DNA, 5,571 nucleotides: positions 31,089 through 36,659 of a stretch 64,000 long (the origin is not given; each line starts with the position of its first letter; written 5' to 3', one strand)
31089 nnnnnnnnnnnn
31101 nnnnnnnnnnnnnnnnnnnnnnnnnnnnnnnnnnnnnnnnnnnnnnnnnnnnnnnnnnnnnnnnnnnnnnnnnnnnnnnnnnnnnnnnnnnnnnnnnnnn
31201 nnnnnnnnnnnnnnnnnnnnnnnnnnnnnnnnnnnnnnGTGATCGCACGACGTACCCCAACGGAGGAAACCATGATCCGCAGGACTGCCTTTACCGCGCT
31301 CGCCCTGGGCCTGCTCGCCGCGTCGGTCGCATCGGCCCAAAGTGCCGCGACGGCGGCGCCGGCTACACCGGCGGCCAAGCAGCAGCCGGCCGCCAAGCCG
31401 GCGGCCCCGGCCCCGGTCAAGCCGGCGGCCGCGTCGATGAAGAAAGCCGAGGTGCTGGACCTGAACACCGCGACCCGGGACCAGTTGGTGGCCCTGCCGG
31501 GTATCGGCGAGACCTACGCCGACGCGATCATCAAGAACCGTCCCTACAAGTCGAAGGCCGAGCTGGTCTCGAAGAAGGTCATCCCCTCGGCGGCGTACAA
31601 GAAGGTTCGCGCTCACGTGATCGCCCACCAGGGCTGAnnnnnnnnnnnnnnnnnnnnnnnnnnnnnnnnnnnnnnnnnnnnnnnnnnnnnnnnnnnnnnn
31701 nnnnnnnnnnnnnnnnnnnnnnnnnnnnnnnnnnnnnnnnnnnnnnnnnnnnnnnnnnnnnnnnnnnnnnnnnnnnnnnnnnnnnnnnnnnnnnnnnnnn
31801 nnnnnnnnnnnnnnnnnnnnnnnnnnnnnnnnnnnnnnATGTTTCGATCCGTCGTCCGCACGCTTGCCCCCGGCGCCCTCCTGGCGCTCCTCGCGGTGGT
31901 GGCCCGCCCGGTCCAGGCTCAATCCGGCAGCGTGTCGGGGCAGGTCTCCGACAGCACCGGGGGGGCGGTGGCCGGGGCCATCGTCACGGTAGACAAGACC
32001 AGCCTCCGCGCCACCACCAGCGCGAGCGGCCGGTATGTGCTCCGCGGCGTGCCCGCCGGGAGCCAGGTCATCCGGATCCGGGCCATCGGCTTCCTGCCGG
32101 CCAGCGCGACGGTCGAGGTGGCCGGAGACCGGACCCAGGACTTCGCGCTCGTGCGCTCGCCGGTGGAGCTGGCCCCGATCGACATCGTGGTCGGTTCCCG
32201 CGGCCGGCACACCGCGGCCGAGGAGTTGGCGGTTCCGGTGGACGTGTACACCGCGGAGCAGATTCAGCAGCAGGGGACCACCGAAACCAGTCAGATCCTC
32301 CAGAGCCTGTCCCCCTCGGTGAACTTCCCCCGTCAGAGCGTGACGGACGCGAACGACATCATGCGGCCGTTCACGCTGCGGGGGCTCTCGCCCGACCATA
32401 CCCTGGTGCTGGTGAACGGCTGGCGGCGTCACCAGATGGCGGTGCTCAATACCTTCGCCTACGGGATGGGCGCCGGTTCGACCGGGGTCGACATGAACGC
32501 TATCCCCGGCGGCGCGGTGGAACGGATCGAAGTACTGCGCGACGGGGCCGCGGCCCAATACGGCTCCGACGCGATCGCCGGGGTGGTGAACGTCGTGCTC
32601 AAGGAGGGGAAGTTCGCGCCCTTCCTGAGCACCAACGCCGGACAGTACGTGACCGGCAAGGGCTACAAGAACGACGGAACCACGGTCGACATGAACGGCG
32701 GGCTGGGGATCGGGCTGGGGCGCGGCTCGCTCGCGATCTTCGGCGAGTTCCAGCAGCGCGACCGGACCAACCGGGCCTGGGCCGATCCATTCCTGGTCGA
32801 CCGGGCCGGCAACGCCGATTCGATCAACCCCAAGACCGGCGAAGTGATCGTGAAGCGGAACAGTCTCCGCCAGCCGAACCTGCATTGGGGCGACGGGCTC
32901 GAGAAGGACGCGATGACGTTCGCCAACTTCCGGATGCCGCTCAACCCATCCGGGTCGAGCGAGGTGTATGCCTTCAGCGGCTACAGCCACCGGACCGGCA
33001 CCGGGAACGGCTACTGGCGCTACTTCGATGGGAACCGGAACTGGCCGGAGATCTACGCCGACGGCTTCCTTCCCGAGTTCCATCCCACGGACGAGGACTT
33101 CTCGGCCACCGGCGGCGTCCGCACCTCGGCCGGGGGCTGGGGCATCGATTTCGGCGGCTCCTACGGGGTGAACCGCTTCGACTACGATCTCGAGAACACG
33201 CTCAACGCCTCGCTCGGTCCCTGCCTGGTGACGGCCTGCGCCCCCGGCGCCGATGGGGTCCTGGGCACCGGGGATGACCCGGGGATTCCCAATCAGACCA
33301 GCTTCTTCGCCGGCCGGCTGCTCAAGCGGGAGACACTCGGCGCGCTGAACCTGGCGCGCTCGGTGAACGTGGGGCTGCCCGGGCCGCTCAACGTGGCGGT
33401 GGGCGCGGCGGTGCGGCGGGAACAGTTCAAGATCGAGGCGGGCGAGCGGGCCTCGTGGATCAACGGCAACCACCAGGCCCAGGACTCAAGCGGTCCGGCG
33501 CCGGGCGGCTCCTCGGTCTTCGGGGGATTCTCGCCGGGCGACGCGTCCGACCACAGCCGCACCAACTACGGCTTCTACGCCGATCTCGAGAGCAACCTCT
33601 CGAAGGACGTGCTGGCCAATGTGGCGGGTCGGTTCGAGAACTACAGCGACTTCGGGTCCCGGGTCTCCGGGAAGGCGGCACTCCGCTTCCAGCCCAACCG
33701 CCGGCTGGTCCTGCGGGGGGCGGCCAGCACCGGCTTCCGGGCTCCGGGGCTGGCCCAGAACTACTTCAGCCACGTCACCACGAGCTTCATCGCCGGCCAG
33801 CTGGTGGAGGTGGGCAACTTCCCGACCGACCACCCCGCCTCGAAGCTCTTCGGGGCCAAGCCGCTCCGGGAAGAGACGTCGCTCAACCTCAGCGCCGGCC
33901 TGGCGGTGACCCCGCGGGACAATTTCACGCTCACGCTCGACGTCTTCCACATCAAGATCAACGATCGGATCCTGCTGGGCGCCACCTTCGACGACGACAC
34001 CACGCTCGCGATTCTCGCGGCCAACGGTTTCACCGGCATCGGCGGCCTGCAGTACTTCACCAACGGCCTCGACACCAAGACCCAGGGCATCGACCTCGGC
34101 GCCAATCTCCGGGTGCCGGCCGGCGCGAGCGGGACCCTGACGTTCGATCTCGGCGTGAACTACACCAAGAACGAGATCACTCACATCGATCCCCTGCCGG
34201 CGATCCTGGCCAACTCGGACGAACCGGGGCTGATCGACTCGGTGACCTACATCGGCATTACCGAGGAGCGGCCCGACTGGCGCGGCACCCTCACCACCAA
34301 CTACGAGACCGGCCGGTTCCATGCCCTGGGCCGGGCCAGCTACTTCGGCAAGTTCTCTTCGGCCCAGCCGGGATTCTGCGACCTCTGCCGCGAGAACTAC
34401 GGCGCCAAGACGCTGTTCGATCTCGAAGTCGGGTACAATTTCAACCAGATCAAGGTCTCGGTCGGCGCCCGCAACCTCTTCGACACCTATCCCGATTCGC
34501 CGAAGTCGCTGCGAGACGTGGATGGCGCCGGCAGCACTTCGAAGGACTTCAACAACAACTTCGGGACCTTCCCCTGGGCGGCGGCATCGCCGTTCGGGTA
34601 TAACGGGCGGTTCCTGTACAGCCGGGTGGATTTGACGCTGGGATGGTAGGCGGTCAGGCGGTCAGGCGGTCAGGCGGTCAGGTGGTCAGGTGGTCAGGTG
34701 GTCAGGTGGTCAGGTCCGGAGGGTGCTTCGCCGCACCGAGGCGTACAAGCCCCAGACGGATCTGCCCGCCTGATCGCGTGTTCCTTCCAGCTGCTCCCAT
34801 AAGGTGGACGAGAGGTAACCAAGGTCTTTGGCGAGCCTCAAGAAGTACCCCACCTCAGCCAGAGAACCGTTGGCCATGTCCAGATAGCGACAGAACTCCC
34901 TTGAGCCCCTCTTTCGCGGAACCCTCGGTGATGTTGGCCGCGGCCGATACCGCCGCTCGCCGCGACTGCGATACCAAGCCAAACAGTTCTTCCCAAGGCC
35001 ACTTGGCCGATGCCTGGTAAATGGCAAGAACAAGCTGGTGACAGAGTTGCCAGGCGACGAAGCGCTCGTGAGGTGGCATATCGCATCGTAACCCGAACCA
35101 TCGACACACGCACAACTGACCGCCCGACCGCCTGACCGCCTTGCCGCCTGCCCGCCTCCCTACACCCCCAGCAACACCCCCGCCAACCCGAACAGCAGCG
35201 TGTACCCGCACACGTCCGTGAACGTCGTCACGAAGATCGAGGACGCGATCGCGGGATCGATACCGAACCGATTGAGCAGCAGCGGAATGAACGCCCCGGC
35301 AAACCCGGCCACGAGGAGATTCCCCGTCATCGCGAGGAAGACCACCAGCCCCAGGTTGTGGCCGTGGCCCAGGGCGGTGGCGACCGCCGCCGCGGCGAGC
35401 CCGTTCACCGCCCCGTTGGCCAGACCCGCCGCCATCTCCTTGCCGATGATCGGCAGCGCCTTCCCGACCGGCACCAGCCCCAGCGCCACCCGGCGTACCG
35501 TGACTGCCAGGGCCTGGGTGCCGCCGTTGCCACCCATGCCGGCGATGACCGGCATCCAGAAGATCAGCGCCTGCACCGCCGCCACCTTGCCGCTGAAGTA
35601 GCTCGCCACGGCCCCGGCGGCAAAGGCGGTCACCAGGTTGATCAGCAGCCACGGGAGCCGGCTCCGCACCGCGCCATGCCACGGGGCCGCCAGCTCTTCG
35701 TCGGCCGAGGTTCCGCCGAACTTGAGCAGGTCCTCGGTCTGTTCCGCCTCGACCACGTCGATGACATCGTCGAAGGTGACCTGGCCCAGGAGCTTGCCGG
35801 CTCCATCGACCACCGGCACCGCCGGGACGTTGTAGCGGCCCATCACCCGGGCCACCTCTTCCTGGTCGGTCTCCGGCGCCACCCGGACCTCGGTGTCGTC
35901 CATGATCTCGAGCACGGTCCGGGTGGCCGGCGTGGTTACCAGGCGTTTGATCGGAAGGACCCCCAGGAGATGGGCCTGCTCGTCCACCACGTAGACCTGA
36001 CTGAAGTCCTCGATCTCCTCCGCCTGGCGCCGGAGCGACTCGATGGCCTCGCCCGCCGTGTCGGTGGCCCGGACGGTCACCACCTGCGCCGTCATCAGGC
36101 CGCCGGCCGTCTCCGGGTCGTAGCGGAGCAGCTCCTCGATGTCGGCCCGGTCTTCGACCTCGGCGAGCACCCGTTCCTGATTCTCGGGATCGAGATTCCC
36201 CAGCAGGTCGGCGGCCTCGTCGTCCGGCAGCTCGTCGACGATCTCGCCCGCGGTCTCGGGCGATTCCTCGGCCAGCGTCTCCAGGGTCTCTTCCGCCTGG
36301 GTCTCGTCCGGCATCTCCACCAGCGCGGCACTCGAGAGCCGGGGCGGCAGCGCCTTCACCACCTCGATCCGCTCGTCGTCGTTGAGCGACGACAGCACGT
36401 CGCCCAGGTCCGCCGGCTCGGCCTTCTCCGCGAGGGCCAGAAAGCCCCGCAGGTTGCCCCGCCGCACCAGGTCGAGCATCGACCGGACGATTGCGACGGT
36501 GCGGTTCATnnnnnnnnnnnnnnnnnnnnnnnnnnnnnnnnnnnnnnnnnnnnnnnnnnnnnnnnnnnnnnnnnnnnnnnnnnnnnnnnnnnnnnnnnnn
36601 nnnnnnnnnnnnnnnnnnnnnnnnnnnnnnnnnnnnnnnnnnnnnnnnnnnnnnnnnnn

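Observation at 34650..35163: Four-helix-bundle (IVS-protein/Avd-like) gene sitting in the loop of an octamer-repeat hairpin: an IVS-like cassette outside rRNA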

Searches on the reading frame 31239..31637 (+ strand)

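Call 84: search_protein_families(library=pfam, proteins=[window:31239-31637:+], max_evalue=0.001)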
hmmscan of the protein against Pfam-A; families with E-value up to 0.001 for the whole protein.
window:31239-31637:+ (132 aa): 2 families
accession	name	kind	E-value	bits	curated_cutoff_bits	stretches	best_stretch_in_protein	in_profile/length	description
PF12836.13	HHH_3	-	1.9e-11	44.3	27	1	69-127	2-64/65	Helix-hairpin-helix motif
PF00633.29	HHH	-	5.4e-07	29.6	24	1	74-98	4-28/30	Helix-hairpin-helix motif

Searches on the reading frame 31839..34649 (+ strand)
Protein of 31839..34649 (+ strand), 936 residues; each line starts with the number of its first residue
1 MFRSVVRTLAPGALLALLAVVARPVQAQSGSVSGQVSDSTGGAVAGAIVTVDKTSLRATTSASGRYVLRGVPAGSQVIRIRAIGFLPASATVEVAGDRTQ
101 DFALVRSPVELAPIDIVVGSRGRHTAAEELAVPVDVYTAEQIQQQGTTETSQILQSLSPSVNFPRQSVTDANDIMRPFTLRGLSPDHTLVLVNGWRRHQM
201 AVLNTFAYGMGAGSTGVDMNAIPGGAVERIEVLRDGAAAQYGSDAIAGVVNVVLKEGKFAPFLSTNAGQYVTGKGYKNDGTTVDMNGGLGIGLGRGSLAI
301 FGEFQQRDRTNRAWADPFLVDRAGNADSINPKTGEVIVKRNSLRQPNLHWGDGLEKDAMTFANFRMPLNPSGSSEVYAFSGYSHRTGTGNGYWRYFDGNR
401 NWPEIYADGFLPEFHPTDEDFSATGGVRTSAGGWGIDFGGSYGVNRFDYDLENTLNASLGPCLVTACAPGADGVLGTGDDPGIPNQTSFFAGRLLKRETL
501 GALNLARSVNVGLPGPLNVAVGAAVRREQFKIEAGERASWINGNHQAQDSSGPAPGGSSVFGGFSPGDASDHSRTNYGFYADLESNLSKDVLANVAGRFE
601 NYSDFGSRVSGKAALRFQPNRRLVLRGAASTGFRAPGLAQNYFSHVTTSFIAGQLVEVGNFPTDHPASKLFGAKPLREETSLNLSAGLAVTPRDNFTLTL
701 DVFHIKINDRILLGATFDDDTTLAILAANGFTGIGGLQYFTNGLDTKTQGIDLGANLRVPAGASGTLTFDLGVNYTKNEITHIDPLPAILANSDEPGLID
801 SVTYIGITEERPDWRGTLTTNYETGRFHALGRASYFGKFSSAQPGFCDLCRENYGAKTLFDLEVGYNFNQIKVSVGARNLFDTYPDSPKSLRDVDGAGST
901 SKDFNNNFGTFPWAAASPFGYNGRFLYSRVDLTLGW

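Call 84: search_protein_families(library=pfam, proteins=[window:31839-34649:+], max_evalue=0.001)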
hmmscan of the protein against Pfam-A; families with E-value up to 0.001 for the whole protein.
window:31839-34649:+ (936 aa): 4 families
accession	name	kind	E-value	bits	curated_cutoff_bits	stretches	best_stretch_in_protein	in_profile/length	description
PF00593.30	TonB_dep_Rec_b-barrel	-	3.9e-40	139.5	27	1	374-880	16-436/436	TonB dependent receptor-like, beta-barrel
PF07715.20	Plug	-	3.3e-21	76.3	23.9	1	128-249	3-107/107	TonB-dependent Receptor Plug Domain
PF13620.12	CarboxypepD_reg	-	4.4e-15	56.2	32.3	1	31-104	1-81/82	Carboxypeptidase regulatory-like domain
PF13715.12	CarbopepD_reg_2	-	2.6e-11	43.8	32.2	1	32-105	1-75/88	CarboxypepD_reg-like domain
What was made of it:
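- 31839..34649 (+): TonB-dependent receptor gene. Its stop TAG (34647-34649) directly abuts the first repeat unit. Pfam Plug, TonB_dep_Rec_b-barrel and CarboxypepD_reg (call 84).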

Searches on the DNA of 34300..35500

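Call 78: search_rna_families(source=window, start=34300, end=35500, threshold=evalue, max_evalue=1)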
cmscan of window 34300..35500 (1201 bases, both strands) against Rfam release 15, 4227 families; matches with E-value up to 1: 1.
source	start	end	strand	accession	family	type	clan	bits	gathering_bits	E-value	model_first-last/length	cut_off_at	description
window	34358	34407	-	RF02448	SpR20_sRNA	Gene; sRNA;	-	17.2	45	0.95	1-45/45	no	Streptococcus sRNA SpR20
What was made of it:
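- On 23S rRNA intervening sequence (IVS) element: There is no rRNA or other Rfam family in 34300-35500 (call 78).
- Closest known: ORF-bearing intervening sequences. Different: This copy is not in rRNA (no Rfam hit, call 78).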

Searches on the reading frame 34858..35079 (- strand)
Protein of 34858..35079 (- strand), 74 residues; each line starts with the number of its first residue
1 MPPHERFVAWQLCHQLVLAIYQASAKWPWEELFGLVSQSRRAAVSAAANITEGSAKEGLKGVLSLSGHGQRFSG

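Call 9: search_protein_families(library=pfam, proteins=[window:34858-35079:-], max_evalue=0.01)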
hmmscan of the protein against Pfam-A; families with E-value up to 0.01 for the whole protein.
seq(74 aa): 1 family
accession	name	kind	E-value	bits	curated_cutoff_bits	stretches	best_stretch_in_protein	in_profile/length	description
PF05635.17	23S_rRNA_IVP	-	4.7e-14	52.9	33.8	1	7-58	3-54/106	23S rRNA-intervening sequence protein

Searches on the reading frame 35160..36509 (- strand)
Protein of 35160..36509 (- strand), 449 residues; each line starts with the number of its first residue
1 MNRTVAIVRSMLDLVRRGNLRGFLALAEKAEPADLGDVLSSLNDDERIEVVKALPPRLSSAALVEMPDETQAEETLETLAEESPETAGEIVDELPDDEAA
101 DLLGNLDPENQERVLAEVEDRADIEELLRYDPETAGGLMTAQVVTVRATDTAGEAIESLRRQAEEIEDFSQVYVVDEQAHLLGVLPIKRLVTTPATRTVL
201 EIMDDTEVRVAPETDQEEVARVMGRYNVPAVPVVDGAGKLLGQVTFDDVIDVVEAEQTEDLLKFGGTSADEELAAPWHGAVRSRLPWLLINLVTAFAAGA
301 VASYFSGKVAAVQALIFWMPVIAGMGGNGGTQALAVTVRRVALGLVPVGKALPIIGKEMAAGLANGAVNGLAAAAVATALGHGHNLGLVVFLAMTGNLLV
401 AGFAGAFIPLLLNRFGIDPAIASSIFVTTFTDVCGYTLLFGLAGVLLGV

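Call 15: find_encoding_contigs(protein=window:35160-36509:-, flank=10000, max_places=6)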
Protein window:35160-36509:- (449 aa): no gene with exactly this product is on record in the collection.
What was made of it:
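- Tried and rejected: Exact look-up of the window's MgtE in the assembly index found nothing, so the source genome is not on record (call 15).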

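Call 16: find_related_loci(query=window:35160-36509:-, collection=genome_contigs, flank=6000)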
Query window:35160-36509:- (449 aa) in genome_contigs; peptide patterns used: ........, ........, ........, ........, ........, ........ (x = any residue, [..] = any of these).
252 stretches matched a pattern; 122 encode a relative of the query (tblastn E <= 1e-3); the best 80 are kept; 80 distinct loci.
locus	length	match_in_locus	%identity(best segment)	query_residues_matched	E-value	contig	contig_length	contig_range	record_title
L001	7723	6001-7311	94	1-437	0e+0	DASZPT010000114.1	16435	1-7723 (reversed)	MAG TPA_asm: Gemmatimonadales bacterium isolate SMAG_U5978 k141_287771, whole genome shotgun sequence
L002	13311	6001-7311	90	1-437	0e+0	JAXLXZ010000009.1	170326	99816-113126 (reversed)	MAG: Gemmatimonadales bacterium isolate STL-GEM5 C2.198.fa-9, whole genome shotgun sequence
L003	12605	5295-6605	89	1-437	0e+0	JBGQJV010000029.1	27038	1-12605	MAG: Gemmatimonadota bacterium isolate OBJ2_061818_070_14 k141_342433_length_27038_cov_21.0081, whole genome shotgun seq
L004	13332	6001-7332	86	6-449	0e+0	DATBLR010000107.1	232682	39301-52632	MAG TPA_asm: Gemmatimonadales bacterium isolate SMAG_U3977 k141_331601, whole genome shotgun sequence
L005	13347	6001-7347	84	1-449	0e+0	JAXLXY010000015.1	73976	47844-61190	MAG: Gemmatimonadales bacterium isolate STL-GEM4 C1.156.fa-15, whole genome shotgun sequence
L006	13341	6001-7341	79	1-447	0e+0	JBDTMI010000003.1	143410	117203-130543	MAG: Gemmatimonadales bacterium isolate cluster3_bin.122 NODE_132_length_143410_cov_63.042287, whole genome shotgun sequ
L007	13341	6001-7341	80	1-447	0e+0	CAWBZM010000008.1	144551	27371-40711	MAG: uncultured Gemmatimonadales bacterium isolate MFD05442.bin.2.228 genome assembly, contig: contig_71727, whole genom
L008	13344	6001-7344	79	1-448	0e+0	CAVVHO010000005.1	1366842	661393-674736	MAG: uncultured Gemmatimonadales bacterium isolate MFD02242.bin.1.342 genome assembly, contig: contig_3906, whole genome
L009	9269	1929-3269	78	1-447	0e+0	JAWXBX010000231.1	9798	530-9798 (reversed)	MAG: Gemmatimonadota bacterium isolate MP7G1.59 k99_1675434, whole genome shotgun sequence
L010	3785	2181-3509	81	1-442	0e+0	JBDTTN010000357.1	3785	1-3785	MAG: Gemmatimonadota bacterium isolate cluster3_bin.297 NODE_150576_length_3785_cov_6.520643, whole genome shotgun seque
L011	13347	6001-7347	76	1-449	0e+0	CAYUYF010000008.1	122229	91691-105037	MAG TPA_asm: uncultured Gemmatimonadaceae bacterium isolate binchicken_co245_78 genome assembly, contig: NODE_68_length_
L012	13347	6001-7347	75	1-449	0e+0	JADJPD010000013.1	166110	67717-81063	MAG: Gemmatimonadetes bacterium isolate Fred_18-Q3-R57-64_BATAC.299 tig00016412-10-1657640, whole genome shotgun sequenc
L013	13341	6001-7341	80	1-447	0e+0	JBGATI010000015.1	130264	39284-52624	MAG: Gemmatimonadales bacterium isolate MAG_AAO_H10.65 AAOH10-65_opera_contig_704, whole genome shotgun sequence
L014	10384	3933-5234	77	1-434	0e+0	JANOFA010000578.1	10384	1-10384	MAG: Gemmatimonadota bacterium isolate SOY_65_concoct_383_sub SOY_65_k141_2861275, whole genome shotgun sequence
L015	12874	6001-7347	78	1-449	0e+0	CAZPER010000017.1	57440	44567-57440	MAG TPA_asm: uncultured Gemmatimonadaceae bacterium isolate SRP302447_co1_815 genome assembly, contig: NODE_1687_length_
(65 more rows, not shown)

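Call 84: search_protein_families(library=pfam, proteins=[window:35160-36509:-], max_evalue=0.001)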
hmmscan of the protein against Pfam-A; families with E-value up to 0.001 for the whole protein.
window:35160-36509:- (449 aa): 4 families
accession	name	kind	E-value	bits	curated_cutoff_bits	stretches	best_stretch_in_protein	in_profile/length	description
PF01769.21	MgtE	-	3.9e-30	105.1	27.6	1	319-442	1-125/125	Divalent cation transporter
PF00571.33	CBS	-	7.8e-19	68.2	24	2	201-253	3-55/57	CBS domain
PF03448.22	MgtE_N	-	8.6e-17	62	25.9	1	31-133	2-102/102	MgtE intracellular N domain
PF14841.11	FliG_M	-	2.3e-06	28.1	25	1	76-117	5-46/76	FliG middle domain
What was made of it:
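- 35160..36509 (-): MgtE magnesium transporter gene, convergent with the TonB receptor gene. Its stop is at 35162-35160. Pfam MgtE_N, CBS and MgtE (call 84).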
